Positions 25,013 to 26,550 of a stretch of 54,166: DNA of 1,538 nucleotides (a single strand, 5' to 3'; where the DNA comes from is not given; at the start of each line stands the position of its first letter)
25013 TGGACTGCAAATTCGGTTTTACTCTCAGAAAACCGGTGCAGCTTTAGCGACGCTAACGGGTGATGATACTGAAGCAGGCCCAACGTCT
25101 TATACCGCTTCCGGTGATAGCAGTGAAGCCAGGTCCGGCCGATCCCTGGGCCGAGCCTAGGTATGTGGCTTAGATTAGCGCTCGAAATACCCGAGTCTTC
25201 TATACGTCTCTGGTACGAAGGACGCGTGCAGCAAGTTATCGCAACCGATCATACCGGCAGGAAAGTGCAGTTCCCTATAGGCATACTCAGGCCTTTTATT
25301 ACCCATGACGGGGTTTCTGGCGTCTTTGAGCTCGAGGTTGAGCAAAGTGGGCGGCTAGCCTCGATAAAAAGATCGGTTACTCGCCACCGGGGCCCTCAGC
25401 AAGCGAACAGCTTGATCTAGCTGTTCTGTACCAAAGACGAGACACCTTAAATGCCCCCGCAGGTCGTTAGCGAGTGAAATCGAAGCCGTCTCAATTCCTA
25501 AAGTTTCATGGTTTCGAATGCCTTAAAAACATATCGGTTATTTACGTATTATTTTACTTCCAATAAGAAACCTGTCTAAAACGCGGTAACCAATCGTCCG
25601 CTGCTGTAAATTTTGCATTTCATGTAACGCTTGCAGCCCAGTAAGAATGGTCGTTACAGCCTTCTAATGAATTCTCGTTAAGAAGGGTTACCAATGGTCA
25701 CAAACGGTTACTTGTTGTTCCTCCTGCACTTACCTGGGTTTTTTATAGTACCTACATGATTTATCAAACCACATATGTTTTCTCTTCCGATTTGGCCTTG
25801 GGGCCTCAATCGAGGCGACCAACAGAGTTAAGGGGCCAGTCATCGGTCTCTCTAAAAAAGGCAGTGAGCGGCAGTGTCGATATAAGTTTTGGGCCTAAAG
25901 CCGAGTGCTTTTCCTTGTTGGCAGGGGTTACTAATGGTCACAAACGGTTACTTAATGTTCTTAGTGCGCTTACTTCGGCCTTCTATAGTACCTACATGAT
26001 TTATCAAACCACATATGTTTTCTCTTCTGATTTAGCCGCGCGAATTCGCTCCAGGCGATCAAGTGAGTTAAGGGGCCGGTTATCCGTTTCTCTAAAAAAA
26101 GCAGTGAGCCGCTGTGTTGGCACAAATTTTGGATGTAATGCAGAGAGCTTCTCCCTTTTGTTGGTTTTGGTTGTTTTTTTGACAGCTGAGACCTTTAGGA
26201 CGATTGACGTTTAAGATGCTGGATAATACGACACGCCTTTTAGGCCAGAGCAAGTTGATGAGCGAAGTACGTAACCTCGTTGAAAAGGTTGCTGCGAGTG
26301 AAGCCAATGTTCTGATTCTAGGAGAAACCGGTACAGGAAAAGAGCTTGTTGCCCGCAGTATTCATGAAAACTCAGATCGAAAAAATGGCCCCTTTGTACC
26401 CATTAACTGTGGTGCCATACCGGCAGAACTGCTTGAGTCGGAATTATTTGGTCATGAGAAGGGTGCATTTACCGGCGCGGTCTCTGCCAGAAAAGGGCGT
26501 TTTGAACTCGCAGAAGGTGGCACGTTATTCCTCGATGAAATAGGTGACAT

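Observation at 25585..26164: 2 x 240-bp tandem module with mosaic conservation directly upstream of the flagellar master regulator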

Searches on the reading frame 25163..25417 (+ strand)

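Call 48: search_protein_families(library=pfam, proteins=[window:25163-25417:+], max_evalue=1)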
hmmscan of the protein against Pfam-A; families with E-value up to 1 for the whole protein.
window:25163-25417:+ (85 aa): 1 family
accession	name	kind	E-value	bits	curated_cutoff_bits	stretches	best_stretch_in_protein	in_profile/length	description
PF11197.13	DUF2835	-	4.3e-21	75.1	25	1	3-70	3-70/71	Protein of unknown function (DUF2835)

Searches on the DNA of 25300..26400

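Call 5: search_rna_families(source=window, start=25300, end=26400, threshold=evalue, max_evalue=10, show_alignments=3)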
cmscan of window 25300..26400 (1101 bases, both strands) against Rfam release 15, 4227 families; matches with E-value up to 10: 2.
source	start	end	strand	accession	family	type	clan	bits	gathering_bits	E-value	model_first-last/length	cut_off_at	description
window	25625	25669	-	RF03031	ssnA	Cis-reg;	-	16.7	37.3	0.29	1-48/48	no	ssnA RNA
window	26141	26199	+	RF02126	GHRLOS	Gene; lncRNA;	-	12.4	48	3.5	1-70/70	no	Ghrelin opposite strand RNA conserved region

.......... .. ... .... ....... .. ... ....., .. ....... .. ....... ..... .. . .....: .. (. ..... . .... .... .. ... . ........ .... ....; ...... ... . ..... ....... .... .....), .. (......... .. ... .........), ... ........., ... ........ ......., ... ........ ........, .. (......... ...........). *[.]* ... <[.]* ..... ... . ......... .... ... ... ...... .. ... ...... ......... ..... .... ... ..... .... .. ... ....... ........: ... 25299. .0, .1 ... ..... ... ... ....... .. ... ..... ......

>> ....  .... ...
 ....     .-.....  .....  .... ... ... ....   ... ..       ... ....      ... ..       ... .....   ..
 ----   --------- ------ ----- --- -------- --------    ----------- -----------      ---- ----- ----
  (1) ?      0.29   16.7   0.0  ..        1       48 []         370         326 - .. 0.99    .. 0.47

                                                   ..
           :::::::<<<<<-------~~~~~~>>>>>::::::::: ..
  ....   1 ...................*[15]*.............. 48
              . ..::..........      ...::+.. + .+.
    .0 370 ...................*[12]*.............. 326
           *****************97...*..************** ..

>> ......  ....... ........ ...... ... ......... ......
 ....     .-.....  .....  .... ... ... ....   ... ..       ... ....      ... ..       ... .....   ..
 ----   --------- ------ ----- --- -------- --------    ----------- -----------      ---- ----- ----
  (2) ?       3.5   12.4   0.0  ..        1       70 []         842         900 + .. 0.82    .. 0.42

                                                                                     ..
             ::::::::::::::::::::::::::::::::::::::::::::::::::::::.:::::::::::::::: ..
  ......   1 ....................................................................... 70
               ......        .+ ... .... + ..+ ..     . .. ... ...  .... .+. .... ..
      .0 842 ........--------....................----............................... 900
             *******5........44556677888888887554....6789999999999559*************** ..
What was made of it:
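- On Any Rfam RNA family (including OmrA/B, Qrr, CsrB/Rsm, riboswitches): At E up to 10 in 25300-26400 there are only two chance-level hits (ssnA at 16.7 bits against 37.3 needed; GHRLOS), neither in the conserved blocks (call 5).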

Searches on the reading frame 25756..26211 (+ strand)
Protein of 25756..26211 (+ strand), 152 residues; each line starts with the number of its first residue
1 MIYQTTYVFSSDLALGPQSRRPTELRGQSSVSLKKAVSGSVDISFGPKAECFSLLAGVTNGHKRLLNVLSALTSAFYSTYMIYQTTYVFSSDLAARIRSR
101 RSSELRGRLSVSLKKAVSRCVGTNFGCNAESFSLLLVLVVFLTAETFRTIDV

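Call 48: search_protein_families(library=pfam, proteins=[window:25756-26211:+], max_evalue=1)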
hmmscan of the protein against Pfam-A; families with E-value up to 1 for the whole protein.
window:25756-26211:+ (152 aa): 1 family
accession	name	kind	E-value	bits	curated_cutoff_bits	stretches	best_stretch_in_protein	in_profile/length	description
PF09081.16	AMT4_dom_C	-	0.018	15.4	27.6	0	18-43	14-39/64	Glucan 1,4-alpha-maltotetraohydrolase, domain C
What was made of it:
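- On FleQ N-terminal (REC-like) domain remnant: Pfam scan of ORF152 at E up to 1 returns only a chance hit to AMT4_dom_C (call 48).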

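Call 51: find_homologous_proteins(query=window:25756-26211:+, max_evalue=0.001)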
Query window:25756-26211:+ (152 aa): 6 proteins with E <= 0.001 among 93 candidates.
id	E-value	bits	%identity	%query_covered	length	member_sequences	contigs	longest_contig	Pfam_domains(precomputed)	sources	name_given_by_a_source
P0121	5.8e-88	310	99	100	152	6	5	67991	-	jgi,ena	-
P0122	8.6e-60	219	74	100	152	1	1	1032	-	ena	-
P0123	3.5e-57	210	72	100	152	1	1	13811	-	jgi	jgi:hypothetical protein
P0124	5.5e-56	206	72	100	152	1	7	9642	-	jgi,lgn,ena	-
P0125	7.0e-56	206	72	100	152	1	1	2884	-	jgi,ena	jgi:hypothetical protein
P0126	1.0e-55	205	74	100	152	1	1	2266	-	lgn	-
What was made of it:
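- Lineage F, and in practice D, were found through a protein search that can only return intact ORFs (call 51). No homologue outside this genus among 5.8 billion proteins (call 51).
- Tried and rejected: Only six clusters were found, all 152 aa and all from this genus (call 51).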

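Call 53: find_encoding_contigs(protein=P0123, flank=2500, max_places=2)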
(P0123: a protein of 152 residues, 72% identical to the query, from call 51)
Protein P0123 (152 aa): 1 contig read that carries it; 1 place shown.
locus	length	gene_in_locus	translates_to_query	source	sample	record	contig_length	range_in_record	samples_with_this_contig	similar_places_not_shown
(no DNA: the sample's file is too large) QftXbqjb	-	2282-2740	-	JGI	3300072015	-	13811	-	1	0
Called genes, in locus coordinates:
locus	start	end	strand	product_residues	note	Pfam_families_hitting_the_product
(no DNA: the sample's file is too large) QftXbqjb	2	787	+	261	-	?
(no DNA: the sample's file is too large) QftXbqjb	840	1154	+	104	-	PF04316:FlgM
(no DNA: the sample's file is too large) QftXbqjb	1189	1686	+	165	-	PF05130:FlgN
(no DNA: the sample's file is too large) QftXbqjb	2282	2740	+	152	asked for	-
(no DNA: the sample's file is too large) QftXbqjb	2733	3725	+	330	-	PF00158:Sigma54_activat, PF13191:AAA_16 (weak), PF14532:Sigma54_activ_2, PF07728:AAA_5, PF25601:AAA_lid_14, PF02954:HTH_8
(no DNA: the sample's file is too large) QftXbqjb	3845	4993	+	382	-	PF00512:HisKA (faint), PF13188:PAS_8 (weak), PF02518:HATPase_c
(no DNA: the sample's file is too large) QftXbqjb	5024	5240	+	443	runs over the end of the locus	PF00072:Response_reg, PF00158:Sigma54_activat, PF14532:Sigma54_activ_2, PF07728:AAA_5 (weak), PF25601:AAA_lid_14, PF02954:HTH_8, PF13556:HTH_30 (weak)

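Call 54: find_encoding_contigs(protein=P0125, flank=2500, max_places=2)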
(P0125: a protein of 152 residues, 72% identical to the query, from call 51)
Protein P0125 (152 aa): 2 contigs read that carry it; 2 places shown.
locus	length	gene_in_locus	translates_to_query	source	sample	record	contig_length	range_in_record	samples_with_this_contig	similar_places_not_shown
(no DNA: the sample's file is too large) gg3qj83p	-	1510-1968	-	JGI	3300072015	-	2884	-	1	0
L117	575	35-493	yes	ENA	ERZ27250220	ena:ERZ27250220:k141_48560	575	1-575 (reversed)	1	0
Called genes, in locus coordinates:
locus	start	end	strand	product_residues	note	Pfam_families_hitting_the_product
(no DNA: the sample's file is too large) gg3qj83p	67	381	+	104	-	PF04316:FlgM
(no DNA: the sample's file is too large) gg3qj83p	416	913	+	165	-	PF05130:FlgN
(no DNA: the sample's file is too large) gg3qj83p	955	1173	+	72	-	PF11197:DUF2835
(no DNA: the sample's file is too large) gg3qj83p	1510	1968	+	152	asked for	-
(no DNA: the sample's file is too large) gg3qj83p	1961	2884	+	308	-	?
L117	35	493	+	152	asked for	-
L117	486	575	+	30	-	?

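Call 55: find_encoding_contigs(protein=P0126, flank=2500, max_places=2)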
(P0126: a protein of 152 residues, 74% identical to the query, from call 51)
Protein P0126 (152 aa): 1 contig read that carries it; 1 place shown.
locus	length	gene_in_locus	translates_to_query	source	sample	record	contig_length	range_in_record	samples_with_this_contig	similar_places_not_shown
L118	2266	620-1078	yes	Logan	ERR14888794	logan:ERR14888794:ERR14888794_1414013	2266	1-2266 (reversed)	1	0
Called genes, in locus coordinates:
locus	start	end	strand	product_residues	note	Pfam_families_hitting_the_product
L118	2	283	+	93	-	?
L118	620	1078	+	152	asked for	-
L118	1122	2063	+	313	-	PF00158:Sigma54_activat, PF14532:Sigma54_activ_2, PF07728:AAA_5, PF25601:AAA_lid_14, PF02954:HTH_8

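Call 74: search_protein_families(library=ncbifam, proteins=[window:25756-26211:+], max_evalue=0.01)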
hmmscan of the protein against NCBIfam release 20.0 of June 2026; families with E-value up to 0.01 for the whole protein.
window:25756-26211:+ (152 aa): 0 families
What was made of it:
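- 25756..26214 (+): 152-codon frame kept open in all lineages. Inferred translated leader; its stop TAA lies 1 nt before the fleQ ATG. No Pfam or NCBIfam family (calls 48, 74).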

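Call 80: predict_structure(alignment_id=A6)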
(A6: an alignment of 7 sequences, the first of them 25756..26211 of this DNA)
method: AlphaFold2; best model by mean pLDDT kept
length: 152 residues; sequences in the alignment: 7
mean_pLDDT: 39.3   pTM: 0.29
mean pLDDT of the five models: 39.3, 36.4, 34.9, 34.5, 27.7
residues with pLDDT >= 90: 0; 70-90: 0; 50-70: 34; < 50: 118
segments of 3 or more residues with pLDDT < 50: 1-68, 82-106, 120-134, 144-152
pLDDT, mean of each block of 10 residues (from residue 1): 28 28 30 28 29 31 42 53 44 43 49 53 36 48 47 29
secondary structure, 60 per line:
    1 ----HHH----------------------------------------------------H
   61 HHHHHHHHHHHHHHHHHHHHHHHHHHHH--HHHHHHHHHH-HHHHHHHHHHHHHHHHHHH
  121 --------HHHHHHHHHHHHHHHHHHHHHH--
elements in order: H60-88 H91-100 H102-120 H129-150
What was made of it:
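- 25756..26214 (+): Mean pLDDT 39 (call 80).
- AlphaFold mean pLDDT is 39 (call 80).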
